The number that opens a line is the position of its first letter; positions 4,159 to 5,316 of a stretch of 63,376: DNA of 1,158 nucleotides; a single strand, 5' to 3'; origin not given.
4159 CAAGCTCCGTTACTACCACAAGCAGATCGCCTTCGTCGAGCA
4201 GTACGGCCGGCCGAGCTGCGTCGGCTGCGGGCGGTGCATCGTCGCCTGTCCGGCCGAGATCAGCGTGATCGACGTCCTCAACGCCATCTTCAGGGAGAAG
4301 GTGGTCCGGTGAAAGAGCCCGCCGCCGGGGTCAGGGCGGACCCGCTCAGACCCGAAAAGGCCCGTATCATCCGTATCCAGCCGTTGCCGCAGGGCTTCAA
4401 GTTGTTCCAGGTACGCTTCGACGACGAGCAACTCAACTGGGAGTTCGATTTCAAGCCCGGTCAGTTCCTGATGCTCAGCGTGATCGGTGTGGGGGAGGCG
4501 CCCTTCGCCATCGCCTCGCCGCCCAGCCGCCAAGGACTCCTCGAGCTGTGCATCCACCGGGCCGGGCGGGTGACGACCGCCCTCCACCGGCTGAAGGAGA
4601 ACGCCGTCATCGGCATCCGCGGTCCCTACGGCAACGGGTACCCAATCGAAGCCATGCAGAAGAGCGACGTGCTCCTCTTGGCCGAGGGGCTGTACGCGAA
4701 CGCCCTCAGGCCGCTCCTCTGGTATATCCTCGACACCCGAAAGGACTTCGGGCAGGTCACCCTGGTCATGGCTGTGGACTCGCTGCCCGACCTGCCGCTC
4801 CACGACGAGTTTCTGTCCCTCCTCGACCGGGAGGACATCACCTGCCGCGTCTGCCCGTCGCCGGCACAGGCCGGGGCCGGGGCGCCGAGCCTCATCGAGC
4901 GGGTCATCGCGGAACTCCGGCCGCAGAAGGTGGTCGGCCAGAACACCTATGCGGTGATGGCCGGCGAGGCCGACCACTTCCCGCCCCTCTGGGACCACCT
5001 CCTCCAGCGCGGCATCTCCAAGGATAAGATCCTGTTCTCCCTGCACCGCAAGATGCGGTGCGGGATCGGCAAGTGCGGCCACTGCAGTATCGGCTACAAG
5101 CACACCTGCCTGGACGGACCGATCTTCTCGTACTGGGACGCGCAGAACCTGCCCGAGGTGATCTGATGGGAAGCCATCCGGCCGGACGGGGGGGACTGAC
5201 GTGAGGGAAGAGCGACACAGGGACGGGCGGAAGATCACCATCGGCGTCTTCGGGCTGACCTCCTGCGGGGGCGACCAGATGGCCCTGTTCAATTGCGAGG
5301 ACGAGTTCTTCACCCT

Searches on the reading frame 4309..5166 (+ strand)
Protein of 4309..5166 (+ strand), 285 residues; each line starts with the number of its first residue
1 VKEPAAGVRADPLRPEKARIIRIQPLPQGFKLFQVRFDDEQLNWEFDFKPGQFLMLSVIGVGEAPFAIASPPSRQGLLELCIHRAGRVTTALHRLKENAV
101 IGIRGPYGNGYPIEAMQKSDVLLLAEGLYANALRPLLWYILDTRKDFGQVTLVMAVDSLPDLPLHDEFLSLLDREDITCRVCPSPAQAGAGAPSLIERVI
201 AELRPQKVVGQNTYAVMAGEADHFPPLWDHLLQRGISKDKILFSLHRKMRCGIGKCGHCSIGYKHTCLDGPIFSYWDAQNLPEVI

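Call 29: search_solved_structures(query=window:4309-5166:+, max_evalue=0.00001, show_alignments=1)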
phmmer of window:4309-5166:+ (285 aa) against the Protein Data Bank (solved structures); distinct sequences matched with E-value up to 0.00001: 5.
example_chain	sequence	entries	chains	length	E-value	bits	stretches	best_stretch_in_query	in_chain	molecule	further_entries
9nez_C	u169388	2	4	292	4.6e-56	193.4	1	12-283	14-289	Sulfhydrogenase 1 subunit gamma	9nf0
1ep1_B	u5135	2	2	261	2.6e-08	36.6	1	45-273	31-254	DIHYDROOROTATE DEHYDROGENASE B (PYRK SUBUNIT)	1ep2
1ep3_B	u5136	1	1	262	2.6e-08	36.6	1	45-273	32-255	DIHYDROOROTATE DEHYDROGENASE B (PYRK SUBUNIT)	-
4ylf_A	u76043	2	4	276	1.2e-07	34.4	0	47-173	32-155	Dihydroorotate dehydrogenase B (NAD(+)), electron transfer subunit homolog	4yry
5ksw_B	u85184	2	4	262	4.6e-07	32.5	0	43-273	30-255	Dihydroorotate dehydrogenase B (NAD(+)), electron transfer subunit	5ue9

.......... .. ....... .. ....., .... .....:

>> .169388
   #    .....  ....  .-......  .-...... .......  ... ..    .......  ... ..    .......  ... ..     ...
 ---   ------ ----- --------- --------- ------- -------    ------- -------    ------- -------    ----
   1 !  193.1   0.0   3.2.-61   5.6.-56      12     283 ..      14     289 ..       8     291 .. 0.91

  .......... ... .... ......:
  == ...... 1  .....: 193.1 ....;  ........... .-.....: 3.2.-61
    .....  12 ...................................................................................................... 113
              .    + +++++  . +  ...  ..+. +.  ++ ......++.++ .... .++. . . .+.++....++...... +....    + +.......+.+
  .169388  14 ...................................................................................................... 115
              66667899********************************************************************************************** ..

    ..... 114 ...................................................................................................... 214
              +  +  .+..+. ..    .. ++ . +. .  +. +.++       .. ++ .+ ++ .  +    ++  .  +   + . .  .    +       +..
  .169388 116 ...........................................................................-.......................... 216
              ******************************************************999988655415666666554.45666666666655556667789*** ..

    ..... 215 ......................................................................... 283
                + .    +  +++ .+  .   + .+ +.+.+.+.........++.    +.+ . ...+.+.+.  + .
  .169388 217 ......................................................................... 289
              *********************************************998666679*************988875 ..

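Call 93: find_homologous_proteins(query=window:4309-5163:+, max_evalue=1e-10)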
Query window:4309-5163:+ (285 aa): 2543 proteins with E <= 1e-10 among 5261 candidates; the best 120 are listed.
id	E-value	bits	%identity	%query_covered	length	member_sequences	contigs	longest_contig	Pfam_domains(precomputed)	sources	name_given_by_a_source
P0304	2.7e-184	629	96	100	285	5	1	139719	PF10418.15,PF00970.31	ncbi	ncbi:MAG: iron-sulfur cluster-binding protein [Bacillota bacterium]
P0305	1.2e-147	509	77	100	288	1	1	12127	PF10418.15,PF00970.31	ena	-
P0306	2.9e-140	485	73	100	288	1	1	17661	PF10418.15,PF00970.31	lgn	-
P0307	3.8e-130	451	68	100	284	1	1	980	PF10418.15,PF00970.31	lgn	-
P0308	1.1e-128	447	70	98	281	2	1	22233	PF10418.15,PF00970.31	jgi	jgi:NAD(P)H-flavin reductase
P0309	3.6e-86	307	52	97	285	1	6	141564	PF10418.15,PF00175.27,PF00970.31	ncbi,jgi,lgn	-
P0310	1.8e-83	298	50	98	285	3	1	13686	PF10418.15,PF00175.27,PF00970.31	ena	-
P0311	2.4e-83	298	49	100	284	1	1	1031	PF10418.15,PF00175.27,PF00970.31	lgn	-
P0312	2.3e-82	295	49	97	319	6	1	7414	PF10418.15,PF00175.27,PF00970.31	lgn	-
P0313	5.6e-82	293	49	95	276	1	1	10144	PF10418.15,PF00175.27,PF00970.31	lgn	-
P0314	7.8e-82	293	50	97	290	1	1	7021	PF10418.15,PF00175.27,PF00970.31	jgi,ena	-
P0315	4.1e-81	290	49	97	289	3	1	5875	PF10418.15,PF00175.27,PF00970.31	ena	-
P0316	6.8e-81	290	48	100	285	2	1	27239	PF10418.15,PF00175.27,PF00970.31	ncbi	-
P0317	7.2e-81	290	49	96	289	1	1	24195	PF10418.15,PF00175.27,PF00970.31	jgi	-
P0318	1.4e-80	289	51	96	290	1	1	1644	PF10418.15,PF00175.27,PF00970.31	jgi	jgi:NAD(P)H-flavin reductase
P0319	1.6e-80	288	48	100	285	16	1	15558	PF10418.15,PF00175.27,PF00970.31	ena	-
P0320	1.7e-80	288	51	95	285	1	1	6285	PF10418.15,PF00175.27,PF00970.31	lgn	-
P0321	1.8e-80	288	47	100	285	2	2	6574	PF10418.15,PF00175.27,PF00970.31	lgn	-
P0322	2.8e-80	288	49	97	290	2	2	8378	PF10418.15,PF00175.27,PF00970.31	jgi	jgi:NAD(P)H-flavin reductase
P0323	3.9e-80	287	49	97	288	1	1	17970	PF10418.15,PF00175.27,PF00970.31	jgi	jgi:NAD(P)H-flavin reductase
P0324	3.9e-80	287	49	97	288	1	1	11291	PF10418.15,PF00175.27,PF00970.31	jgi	jgi:NAD(P)H-flavin reductase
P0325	4.1e-80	287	48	100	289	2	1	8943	PF10418.15,PF00175.27,PF00970.31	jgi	jgi:NAD(P)H-flavin reductase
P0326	5.9e-80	287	48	97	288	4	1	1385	PF10418.15,PF00175.27,PF00970.31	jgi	jgi:sulfhydrogenase subunit gamma (sulfur reductase)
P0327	9.6e-80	286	49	96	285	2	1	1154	PF10418.15,PF00175.27,PF00970.31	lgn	-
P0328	1.0e-79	286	47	100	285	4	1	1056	PF10418.15,PF00175.27,PF00970.31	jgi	-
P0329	1.1e-79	286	49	99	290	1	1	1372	PF10418.15,PF00175.27,PF00970.31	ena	-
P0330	2.1e-79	285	48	96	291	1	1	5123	PF10418.15,PF00175.27,PF00970.31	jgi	-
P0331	2.2e-79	285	49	96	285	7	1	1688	PF10418.15,PF00175.27,PF00970.31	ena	-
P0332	2.3e-79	285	50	96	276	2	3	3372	PF10418.15,PF00175.27,PF00970.31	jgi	jgi:NAD(P)H-flavin reductase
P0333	2.5e-79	285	48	97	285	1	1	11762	PF10418.15,PF00175.27,PF00970.31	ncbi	-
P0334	2.8e-79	284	49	97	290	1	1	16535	PF10418.15,PF00175.27,PF00970.31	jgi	jgi:sulfhydrogenase subunit gamma (sulfur reductase)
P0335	3.1e-79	284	48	96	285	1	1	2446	PF10418.15,PF00175.27,PF00970.31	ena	-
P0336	3.6e-79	284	49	99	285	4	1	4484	PF10418.15,PF00175.27,PF00970.31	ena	-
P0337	4.4e-79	284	46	100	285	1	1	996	PF10418.15,PF00175.27,PF00970.31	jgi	-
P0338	4.6e-79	284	49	95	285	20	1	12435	PF10418.15,PF00175.27,PF00970.31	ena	-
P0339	5.0e-79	284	49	96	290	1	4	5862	PF10418.15,PF00175.27,PF00970.31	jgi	jgi:NAD(P)H-flavin reductase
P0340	5.0e-79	284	49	96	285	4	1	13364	PF10418.15,PF00175.27,PF00970.31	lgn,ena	-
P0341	5.4e-79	284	48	96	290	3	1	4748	PF10418.15,PF00175.27,PF00970.31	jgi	-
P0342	7.7e-79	283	48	96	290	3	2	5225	PF10418.15,PF00175.27,PF00970.31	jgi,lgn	-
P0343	8.3e-79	283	49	95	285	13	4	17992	PF10418.15,PF00175.27,PF00970.31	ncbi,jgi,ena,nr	ncbi:MAG TPA: FAD/NAD(P)-binding protein [Sedimentisphaerales bacterium]|jgi:NAD(P)H-flavin reductas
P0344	8.4e-79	283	47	100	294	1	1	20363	PF10418.15,PF00175.27,PF00970.31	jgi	jgi:NAD(P)H-flavin reductase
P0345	8.5e-79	283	48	96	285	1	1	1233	PF10418.15,PF00175.27,PF00970.31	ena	-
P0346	8.6e-79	283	46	100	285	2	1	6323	PF10418.15,PF00175.27,PF00970.31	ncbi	-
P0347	1.0e-78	283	48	96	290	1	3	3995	PF10418.15,PF00175.27,PF00970.31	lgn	-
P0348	1.3e-78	282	48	96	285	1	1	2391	PF10418.15,PF00175.27,PF00970.31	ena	-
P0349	1.3e-78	282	48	99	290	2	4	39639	PF10418.15,PF00175.27,PF00970.31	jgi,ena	jgi:NAD(P)H-flavin reductase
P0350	1.4e-78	282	48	96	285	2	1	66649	PF10418.15,PF00175.27,PF00970.31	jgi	jgi:sulfhydrogenase subunit gamma (sulfur reductase)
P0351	1.4e-78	282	49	99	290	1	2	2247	PF10418.15,PF00175.27,PF00970.31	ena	-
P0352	1.7e-78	282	48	98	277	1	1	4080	PF10418.15,PF00175.27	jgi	jgi:NAD(P)H-flavin reductase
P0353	1.9e-78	282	47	100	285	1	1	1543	PF10418.15,PF00175.27,PF00970.31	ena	-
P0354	1.9e-78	282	49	95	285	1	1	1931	PF10418.15,PF00175.27,PF00970.31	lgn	-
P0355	2.3e-78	281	49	97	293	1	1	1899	PF10418.15,PF00175.27,PF00970.31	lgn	-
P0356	2.4e-78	281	49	95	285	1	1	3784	PF10418.15,PF00175.27,PF00970.31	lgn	-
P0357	2.5e-78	281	47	99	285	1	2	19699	PF10418.15,PF00175.27,PF00970.31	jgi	-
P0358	2.6e-78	281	49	96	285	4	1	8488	PF10418.15,PF00175.27,PF00970.31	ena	-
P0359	2.7e-78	281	47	98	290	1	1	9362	PF10418.15,PF00175.27,PF00970.31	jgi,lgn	-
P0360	2.7e-78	281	48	96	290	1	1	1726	PF10418.15,PF00175.27,PF00970.31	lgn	-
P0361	2.9e-78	281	45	99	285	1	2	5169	PF10418.15,PF00175.27,PF00970.31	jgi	-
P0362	3.1e-78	281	48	95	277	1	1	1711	PF10418.15,PF00175.27,PF00970.31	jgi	-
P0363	3.2e-78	281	49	95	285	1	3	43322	PF10418.15,PF00175.27,PF00970.31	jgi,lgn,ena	jgi:NAD(P)H-flavin reductase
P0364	3.2e-78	281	49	95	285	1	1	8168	PF10418.15,PF00175.27,PF00970.31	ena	-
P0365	4.0e-78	281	50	96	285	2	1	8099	PF10418.15,PF00175.27,PF00970.31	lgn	-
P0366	4.3e-78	281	46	97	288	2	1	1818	PF10418.15,PF00175.27,PF00970.31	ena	-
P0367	4.3e-78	281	47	95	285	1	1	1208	PF10418.15,PF00175.27,PF00970.31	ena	-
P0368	4.5e-78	280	49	98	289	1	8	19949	PF10418.15,PF00175.27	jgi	jgi:sulfhydrogenase subunit gamma (sulfur reductase)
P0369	5.0e-78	280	49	95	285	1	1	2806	PF10418.15,PF00175.27,PF00970.31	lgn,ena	-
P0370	5.0e-78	280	49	95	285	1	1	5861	PF10418.15,PF00175.27,PF00970.31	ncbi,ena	ncbi:MAG: FAD/NAD(P)-binding protein [Planctomycetota bacterium]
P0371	5.1e-78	280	48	99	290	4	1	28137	PF10418.15,PF00175.27,PF00970.31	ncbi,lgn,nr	ncbi:MAG TPA: FAD/NAD(P)-binding protein [Bryobacteraceae bacterium]|nr:FAD/NAD(P)-binding protein [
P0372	5.9e-78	280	48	95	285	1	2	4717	PF10418.15,PF00175.27,PF00970.31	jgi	jgi:NAD(P)H-flavin reductase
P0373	6.4e-78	280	48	96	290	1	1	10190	PF10418.15,PF00175.27,PF00970.31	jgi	jgi:sulfhydrogenase subunit gamma (sulfur reductase)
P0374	6.8e-78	280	49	95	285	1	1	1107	PF10418.15,PF00175.27,PF00970.31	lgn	-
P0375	7.7e-78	280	48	99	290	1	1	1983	PF10418.15,PF00175.27,PF00970.31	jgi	-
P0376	8.4e-78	280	48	98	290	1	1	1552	PF10418.15,PF00175.27,PF00970.31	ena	-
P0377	8.4e-78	280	47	99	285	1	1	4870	PF10418.15,PF00175.27,PF00970.31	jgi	-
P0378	9.4e-78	279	49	95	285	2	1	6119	PF10418.15,PF00175.27,PF00970.31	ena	-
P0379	1.1e-77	279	47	96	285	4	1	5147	PF10418.15,PF00175.27,PF00970.31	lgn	-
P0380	1.2e-77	279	47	95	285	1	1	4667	PF10418.15,PF00175.27,PF00970.31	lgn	-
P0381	1.3e-77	279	48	96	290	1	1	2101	PF10418.15,PF00175.27,PF00970.31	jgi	jgi:sulfhydrogenase subunit gamma (sulfur reductase)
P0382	1.6e-77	279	47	97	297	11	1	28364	PF10418.15,PF00175.27,PF00970.31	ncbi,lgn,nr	ncbi:MAG: FAD/NAD(P)-binding protein [Bacteroidota bacterium]|nr:FAD/NAD(P)-binding protein [Bactero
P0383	1.6e-77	279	50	95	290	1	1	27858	PF10418.15,PF00175.27,PF00970.31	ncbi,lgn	-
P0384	1.6e-77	279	45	99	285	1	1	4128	PF10418.15,PF00175.27,PF00970.31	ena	-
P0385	1.7e-77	279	47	96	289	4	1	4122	PF10418.15,PF00175.27,PF00970.31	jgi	jgi:NAD(P)H-flavin reductase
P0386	1.8e-77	279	47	96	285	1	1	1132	PF10418.15,PF00175.27,PF00970.31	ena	-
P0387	2.0e-77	278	48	99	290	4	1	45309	PF10418.15,PF00175.27,PF00970.31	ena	-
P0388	2.1e-77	278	49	97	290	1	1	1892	PF10418.15,PF00175.27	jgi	-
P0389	2.1e-77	278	47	96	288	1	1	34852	PF10418.15,PF00175.27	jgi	jgi:sulfhydrogenase subunit gamma (sulfur reductase)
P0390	2.4e-77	278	49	96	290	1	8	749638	PF10418.15,PF00175.27,PF00970.31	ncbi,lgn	-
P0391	2.9e-77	278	49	96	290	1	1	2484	PF10418.15,PF00175.27,PF00970.31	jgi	jgi:sulfhydrogenase subunit gamma (sulfur reductase)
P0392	2.9e-77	278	49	95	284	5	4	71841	PF10418.15,PF00175.27,PF00970.31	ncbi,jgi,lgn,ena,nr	ncbi:FAD/NAD(P)-binding protein [Candidatus Poribacteria bacterium]|nr:FAD/NAD(P)-binding protein [C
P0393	3.3e-77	278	49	95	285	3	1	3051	PF10418.15,PF00175.27,PF00970.31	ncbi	-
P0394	3.6e-77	278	47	96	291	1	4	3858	PF10418.15,PF00175.27,PF00970.31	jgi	-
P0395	4.1e-77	277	48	100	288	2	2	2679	PF10418.15,PF00175.27,PF00970.31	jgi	jgi:sulfhydrogenase subunit gamma (sulfur reductase)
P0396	4.8e-77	277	49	95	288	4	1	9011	PF10418.15,PF00175.27,PF00970.31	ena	-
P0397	5.0e-77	277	48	96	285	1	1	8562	PF10418.15,PF00175.27,PF00970.31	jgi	jgi:sulfhydrogenase subunit gamma (sulfur reductase)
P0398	5.0e-77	277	47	97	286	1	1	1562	PF10418.15,PF00175.27,PF00970.31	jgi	jgi:sulfhydrogenase subunit gamma (sulfur reductase)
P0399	5.9e-77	277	48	96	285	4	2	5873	PF10418.15,PF00175.27,PF00970.31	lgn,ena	-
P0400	5.9e-77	277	48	95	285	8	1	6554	PF10418.15,PF00175.27,PF00970.31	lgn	-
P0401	5.9e-77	277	48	97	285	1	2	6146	PF10418.15,PF00175.27,PF00970.31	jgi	jgi:sulfhydrogenase subunit gamma (sulfur reductase)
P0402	6.0e-77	277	47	97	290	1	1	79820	PF10418.15,PF00175.27,PF00970.31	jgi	jgi:sulfhydrogenase subunit gamma (sulfur reductase)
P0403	6.5e-77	277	47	96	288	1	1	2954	PF10418.15,PF00175.27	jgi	jgi:sulfhydrogenase subunit gamma (sulfur reductase)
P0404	6.8e-77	277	47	96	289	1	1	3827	PF10418.15,PF00175.27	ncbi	-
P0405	6.9e-77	277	47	96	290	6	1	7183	PF10418.15,PF00175.27,PF00970.31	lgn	-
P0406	7.2e-77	277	49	97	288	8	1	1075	PF10418.15,PF00175.27,PF00970.31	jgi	jgi:NAD(P)H-flavin reductase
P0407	7.7e-77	276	47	97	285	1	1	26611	PF10418.15,PF00175.27,PF00970.31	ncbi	-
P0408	8.3e-77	276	47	98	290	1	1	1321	PF10418.15,PF00175.27,PF00970.31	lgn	-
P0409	9.0e-77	276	48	96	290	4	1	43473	PF10418.15,PF00175.27,PF00970.31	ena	-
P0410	9.0e-77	276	47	96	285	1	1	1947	PF10418.15,PF00175.27,PF00970.31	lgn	-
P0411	9.3e-77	276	49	98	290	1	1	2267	PF10418.15,PF00175.27,PF00970.31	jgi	jgi:sulfhydrogenase subunit gamma (sulfur reductase)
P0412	9.3e-77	276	47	97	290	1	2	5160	PF10418.15,PF00175.27,PF00970.31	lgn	-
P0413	9.5e-77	276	48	96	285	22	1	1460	PF10418.15,PF00175.27,PF00970.31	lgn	-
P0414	9.5e-77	276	47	96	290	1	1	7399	PF10418.15,PF00175.27,PF00970.31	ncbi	-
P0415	9.8e-77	276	47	96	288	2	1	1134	PF10418.15,PF00175.27,PF00970.31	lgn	-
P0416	1.0e-76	276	48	96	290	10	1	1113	PF10418.15,PF00175.27,PF00970.31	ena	-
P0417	1.0e-76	276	47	96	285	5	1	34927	PF10418.15,PF00175.27,PF00970.31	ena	-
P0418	1.1e-76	276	48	96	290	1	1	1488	PF10418.15,PF00175.27,PF00970.31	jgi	jgi:sulfhydrogenase subunit gamma (sulfur reductase)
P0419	1.1e-76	276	49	97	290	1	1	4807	PF10418.15,PF00175.27,PF00970.31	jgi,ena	-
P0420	1.1e-76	276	48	96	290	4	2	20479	PF10418.15,PF00175.27,PF00970.31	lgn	-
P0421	1.2e-76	276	48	97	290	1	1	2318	PF10418.15,PF00175.27,PF00970.31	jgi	jgi:sulfhydrogenase subunit gamma (sulfur reductase)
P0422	1.2e-76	276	47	96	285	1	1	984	PF10418.15,PF00175.27,PF00970.31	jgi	jgi:sulfhydrogenase subunit gamma (sulfur reductase)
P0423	1.3e-76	276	47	97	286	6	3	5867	PF10418.15,PF00175.27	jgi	jgi:NAD(P)H-flavin reductase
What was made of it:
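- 4309..5166 (+): γ subunit (PyrK/AsrB-like). The FAD-domain motifs and the [2Fe-2S] Cys motif (5059-5085) are kept. The NAD(P)H motifs are rebuilt: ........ at 4681-4704 and AGE at 4960-4968. None of the 5 clade orthologues has a Pfam NAD_binding_1 hit; all 115 other listed homologues do (call 93).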
